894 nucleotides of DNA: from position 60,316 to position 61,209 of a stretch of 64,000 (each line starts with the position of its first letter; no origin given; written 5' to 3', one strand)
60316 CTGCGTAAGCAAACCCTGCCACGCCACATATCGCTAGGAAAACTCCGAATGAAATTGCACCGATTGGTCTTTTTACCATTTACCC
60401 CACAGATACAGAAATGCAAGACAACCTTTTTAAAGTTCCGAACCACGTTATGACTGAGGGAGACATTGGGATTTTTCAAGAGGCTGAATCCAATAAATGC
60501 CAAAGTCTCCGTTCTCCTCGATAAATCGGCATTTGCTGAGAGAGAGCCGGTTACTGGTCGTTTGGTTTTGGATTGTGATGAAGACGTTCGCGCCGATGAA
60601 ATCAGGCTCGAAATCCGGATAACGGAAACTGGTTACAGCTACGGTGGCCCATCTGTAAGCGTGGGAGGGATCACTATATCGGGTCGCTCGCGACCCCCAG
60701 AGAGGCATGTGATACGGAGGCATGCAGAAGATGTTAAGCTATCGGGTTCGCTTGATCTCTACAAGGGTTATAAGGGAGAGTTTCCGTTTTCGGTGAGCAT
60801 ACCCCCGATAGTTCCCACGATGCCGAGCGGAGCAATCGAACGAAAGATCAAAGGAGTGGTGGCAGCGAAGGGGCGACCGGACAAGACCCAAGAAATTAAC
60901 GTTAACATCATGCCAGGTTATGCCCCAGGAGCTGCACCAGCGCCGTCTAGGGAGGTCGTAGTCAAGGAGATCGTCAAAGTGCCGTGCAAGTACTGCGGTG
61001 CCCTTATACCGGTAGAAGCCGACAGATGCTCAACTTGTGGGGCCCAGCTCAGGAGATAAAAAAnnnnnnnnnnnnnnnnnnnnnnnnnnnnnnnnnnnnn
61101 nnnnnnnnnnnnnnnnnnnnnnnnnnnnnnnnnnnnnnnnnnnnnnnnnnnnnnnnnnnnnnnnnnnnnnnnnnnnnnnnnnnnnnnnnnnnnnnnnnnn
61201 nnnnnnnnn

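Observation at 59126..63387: Three-gene operon (Spo0M-like+Zn ribbon / coiled-coil / SPFH+double Zn ribbon) bracketed by two toxin-antitoxin pairs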

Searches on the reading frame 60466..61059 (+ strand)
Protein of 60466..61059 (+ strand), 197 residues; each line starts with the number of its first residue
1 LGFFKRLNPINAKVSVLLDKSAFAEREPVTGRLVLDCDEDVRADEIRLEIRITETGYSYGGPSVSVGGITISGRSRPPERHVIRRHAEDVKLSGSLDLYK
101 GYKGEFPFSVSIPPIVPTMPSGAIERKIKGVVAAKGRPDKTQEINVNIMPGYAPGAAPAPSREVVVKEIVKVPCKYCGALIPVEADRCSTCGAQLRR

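Call 3: search_protein_families(library=pfam, proteins=[window:60466-61059:+], max_evalue=0.1)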
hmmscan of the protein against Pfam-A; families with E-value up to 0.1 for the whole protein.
window:60466-61059:+ (197 aa): 4 families
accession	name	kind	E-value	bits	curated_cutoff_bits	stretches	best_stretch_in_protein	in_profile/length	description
PF00339.34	Arrestin_N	-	0.0011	19.5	24.9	1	20-143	9-136/148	Arrestin (or S-antigen), N-terminal domain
PF13240.11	Zn_Ribbon_1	-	0.0023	18.1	25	1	174-195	2-23/23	zinc-ribbon domain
PF24463.1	DUF7577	-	0.006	16.6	28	1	172-196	3-27/27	Domain of unknown function (DUF7577)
PF12773.13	DZR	-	0.01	16.4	27.3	1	174-195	1-22/45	Double zinc ribbon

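Call 4: search_protein_families(library=padloc, proteins=[window:60466-61059:+], max_evalue=0.1)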
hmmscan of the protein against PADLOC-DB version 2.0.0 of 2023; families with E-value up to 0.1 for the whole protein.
window:60466-61059:+ (197 aa): 0 families

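Call 5: search_protein_families(library=ncbifam, proteins=[window:60466-61059:+], max_evalue=0.1)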
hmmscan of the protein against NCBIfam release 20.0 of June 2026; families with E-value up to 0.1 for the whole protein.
window:60466-61059:+ (197 aa): 1 family
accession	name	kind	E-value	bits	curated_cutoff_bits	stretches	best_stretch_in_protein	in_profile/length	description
NF003161.0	PRK04136.1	equivalog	0.0058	16.1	54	1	164-194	7-37/49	50S ribosomal protein L40e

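Call 15: find_homologous_proteins(query=window:60466-61059:+)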
Query window:60466-61059:+ (197 aa): 43 proteins with E <= 0.001 among 352 candidates.
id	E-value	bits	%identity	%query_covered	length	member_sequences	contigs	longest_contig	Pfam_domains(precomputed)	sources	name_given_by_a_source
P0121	2.3e-93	330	75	100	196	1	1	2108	-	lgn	-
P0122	1.1e-80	288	65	100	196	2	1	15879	-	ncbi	-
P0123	3.9e-72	261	64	96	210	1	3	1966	PF00339.35,PF07070.17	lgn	-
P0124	1.4e-70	255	66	100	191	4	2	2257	-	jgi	-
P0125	5.9e-70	253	66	99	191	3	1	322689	PF00339.35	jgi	-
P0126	2.5e-69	251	100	59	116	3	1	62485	-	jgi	-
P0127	3.1e-69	251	66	100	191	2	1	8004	PF00339.35,PF07070.17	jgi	jgi:ribosomal protein L40E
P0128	8.0e-66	240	60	100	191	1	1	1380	PF00339.35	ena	-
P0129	1.7e-65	239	64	100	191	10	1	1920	PF13240.12,PF07070.17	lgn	-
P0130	3.7e-65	238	60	100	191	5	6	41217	PF00339.35,PF07070.17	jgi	-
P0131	4.7e-65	237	59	100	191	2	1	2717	-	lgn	-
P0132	6.8e-65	237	62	100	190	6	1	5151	PF00339.35,PF02752.28,PF07070.17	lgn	-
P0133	4.2e-63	231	58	100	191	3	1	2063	-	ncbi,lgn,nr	ncbi:MAG: sporulation protein [Desulfitobacteriaceae bacterium]|nr:sporulation protein [Desulfitobac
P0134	8.9e-63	230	60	100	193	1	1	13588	PF02752.28,PF07070.17,PF13248.12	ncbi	ncbi:MAG: sporulation protein [Candidatus Hadarchaeota archaeon]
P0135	7.3e-62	227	58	100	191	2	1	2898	PF00339.35,PF07070.17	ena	-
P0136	4.4e-59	218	57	100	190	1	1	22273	PF00339.35,PF02752.28,PF07070.17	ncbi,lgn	ncbi:MAG: sporulation protein [Candidatus Hadarchaeales archaeon]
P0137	2.2e-58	216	53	100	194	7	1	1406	PF00339.35,PF07070.17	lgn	-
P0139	2.8e-57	212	56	100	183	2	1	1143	PF00339.35,PF02752.28,PF07070.17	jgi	-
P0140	4.0e-57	212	56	100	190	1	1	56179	PF00339.35,PF02752.28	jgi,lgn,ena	-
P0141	4.1e-57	211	55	100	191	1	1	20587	PF00339.35,PF07070.17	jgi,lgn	jgi:ribosomal protein L40E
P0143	2.2e-54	203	53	100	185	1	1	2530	PF00339.35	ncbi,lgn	-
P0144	3.1e-54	202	50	100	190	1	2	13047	PF00339.35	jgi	jgi:ribosomal protein L40E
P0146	6.6e-53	198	54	98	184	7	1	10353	PF00339.35,PF07070.17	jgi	-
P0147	4.1e-50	189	56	85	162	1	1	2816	PF00339.35,PF07070.17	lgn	-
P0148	5.4e-50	188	54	98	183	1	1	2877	PF00339.35,PF07070.17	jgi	jgi:sporulation-control protein spo0M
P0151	1.6e-22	99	37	98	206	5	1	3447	PF00339.35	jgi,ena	-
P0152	6.6e-22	97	36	99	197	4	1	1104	PF00339.35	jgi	jgi:hypothetical protein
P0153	1.5e-20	92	34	98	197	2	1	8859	PF00339.35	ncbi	-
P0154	1.6e-20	92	35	98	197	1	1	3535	PF00339.35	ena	-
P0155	3.8e-20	91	35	98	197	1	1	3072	PF00339.35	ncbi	ncbi:MAG: hypothetical protein ACE5IF_04795 [Candidatus Bathyarchaeia archaeon]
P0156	1.1e-19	89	34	98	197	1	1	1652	PF00339.35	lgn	-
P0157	1.4e-19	89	32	98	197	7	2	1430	PF00339.35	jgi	-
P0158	2.1e-19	88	33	98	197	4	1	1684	PF00339.35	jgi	-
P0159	7.8e-19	87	33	98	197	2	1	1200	PF00339.35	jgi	jgi:hypothetical protein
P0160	6.0e-18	84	34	98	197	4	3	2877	PF00339.35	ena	-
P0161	6.9e-18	84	34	98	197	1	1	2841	PF00339.35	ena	-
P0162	8.3e-18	83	32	98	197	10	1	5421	PF00339.35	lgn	-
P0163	1.6e-7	50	33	75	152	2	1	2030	PF07070.17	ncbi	-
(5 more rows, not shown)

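Call 38: predict_structure(alignment_id=A2)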
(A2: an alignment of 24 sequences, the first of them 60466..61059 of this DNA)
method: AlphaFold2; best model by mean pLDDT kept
length: 197 residues; sequences in the alignment: 24
mean_pLDDT: 82.6   pTM: 0.62
mean pLDDT of the five models: 82.6, 81.9, 81.3, 81.1, 79.9
residues with pLDDT >= 90: 96; 70-90: 58; 50-70: 27; < 50: 16
segments of 3 or more residues with pLDDT < 50: 153-167
pLDDT, mean of each block of 10 residues (from residue 1): 67 96 92 96 96 85 60 71 94 95 96 88 93 93 92 43 48 84 83 79
secondary structure, 60 per line:
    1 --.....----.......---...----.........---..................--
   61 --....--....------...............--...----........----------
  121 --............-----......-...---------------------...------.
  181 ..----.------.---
elements in order: H3-7 E12-18 E22-24 E29-37 E41-58 E63-66 E69-72 E79-93 E96-98 E103-110 E123-134 E140-145 E147-149 E171-173 E180-182

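Call 40: fold_search(model_id=the predicted structure, library=pdb)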
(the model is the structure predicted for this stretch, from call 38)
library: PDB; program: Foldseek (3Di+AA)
matches with E <= 10: 1804; with E <= 0.001: 148
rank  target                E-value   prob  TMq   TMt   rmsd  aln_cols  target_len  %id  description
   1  4gej_B                2.3e-08  1.00  0.53  0.74   5.9       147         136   14  N-terminal domain of VDUP-1 (released 2013-02-27)
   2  4r7x_B                2.5e-08  1.00  0.51  0.66   7.7       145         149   13  Crystal structure of N-lobe of human ARRDC3(1-180) (released 2014-10-01)
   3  5cl2_A                2.5e-08  1.00  0.47  0.38   5.4       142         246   18  Crystal structure of Spo0M, sporulation control protein, from Bacillus subtilis. (released 2015-12-16)
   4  5cl2_B                2.7e-08  1.00  0.49  0.40   5.4       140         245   18  Crystal structure of Spo0M, sporulation control protein, from Bacillus subtilis. (released 2015-12-16)
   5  4gej_A                2.9e-08  1.00  0.53  0.75   5.8       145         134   14  N-terminal domain of VDUP-1 (released 2013-02-27)
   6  4gei                  3.6e-08  1.00  0.52  0.69   4.2       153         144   12  N-terminal domain of VDUP-1 (released 2013-02-27)
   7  4r7x_A                3.6e-08  1.00  0.49  0.63   7.7       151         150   14  Crystal structure of N-lobe of human ARRDC3(1-180) (released 2014-10-01)
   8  4gej_H                4.7e-08  1.00  0.51  0.70   5.4       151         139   13  N-terminal domain of VDUP-1 (released 2013-02-27)
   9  4gej_J                5.2e-08  1.00  0.48  0.70   5.2       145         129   14  N-terminal domain of VDUP-1 (released 2013-02-27)
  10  4gej_E                6.0e-08  1.00  0.54  0.72   3.2       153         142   12  N-terminal domain of VDUP-1 (released 2013-02-27)
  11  4r7v                  1.2e-07  1.00  0.53  0.68   3.3       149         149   13  Crystal structure of N-lobe of human ARRDC3(1-165) (released 2014-10-01)
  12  4gfx                  2.8e-07  1.00  0.47  0.61   7.3       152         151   12  Crystal structure of the N-terminal domain of TXNIP (released 2014-02-05)
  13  4gej_D                3.0e-07  1.00  0.53  0.77   3.1       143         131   14  N-terminal domain of VDUP-1 (released 2013-02-27)
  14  7usy_J                9.3e-07  1.00  0.50  0.29   5.6       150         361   15  Structure of C. elegans TMC-1 complex with ARRD-6 (released 2022-10-19)
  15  4ll1_A                2.1e-06  1.00  0.53  0.39   3.7       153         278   13  The structure of the TRX and TXNIP complex (released 2014-02-05)
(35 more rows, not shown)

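Call 90: find_related_loci(query=A2, collection=metagenome_contigs, flank=4000)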
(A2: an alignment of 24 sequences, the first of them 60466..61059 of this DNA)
Query A2 (197 aa) in metagenome_contigs; peptide patterns used: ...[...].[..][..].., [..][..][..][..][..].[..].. (x = any residue, [..] = any of these).
600 stretches matched a pattern (row limit reached: there are more); 412 encode a relative of the query (tblastn E <= 1e-3); the best 80 are kept; 80 distinct loci.
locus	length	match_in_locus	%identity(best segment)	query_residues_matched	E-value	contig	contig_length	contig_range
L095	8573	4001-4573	60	1-197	8e-72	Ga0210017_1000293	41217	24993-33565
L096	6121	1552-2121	61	1-197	3e-65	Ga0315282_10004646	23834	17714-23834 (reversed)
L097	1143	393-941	56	1-197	4e-69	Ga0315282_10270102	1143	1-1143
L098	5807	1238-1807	56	1-197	4e-64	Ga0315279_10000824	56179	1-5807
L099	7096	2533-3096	58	3-196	9e-62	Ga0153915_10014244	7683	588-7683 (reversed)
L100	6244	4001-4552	53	3-197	3e-60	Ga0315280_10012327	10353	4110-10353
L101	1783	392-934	53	3-197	6e-58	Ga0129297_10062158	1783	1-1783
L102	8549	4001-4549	53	3-197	2e-55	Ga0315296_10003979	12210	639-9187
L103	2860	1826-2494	34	1-194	3e-34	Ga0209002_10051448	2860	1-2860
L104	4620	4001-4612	38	1-177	1e-32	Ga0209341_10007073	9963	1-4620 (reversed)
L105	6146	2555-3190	33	1-194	3e-31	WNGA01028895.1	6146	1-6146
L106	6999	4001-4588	35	1-194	9e-30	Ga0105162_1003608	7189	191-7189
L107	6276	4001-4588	35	1-194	9e-30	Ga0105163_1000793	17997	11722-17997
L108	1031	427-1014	32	1-196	2e-30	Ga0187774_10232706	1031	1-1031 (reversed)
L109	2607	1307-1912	33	1-196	3e-29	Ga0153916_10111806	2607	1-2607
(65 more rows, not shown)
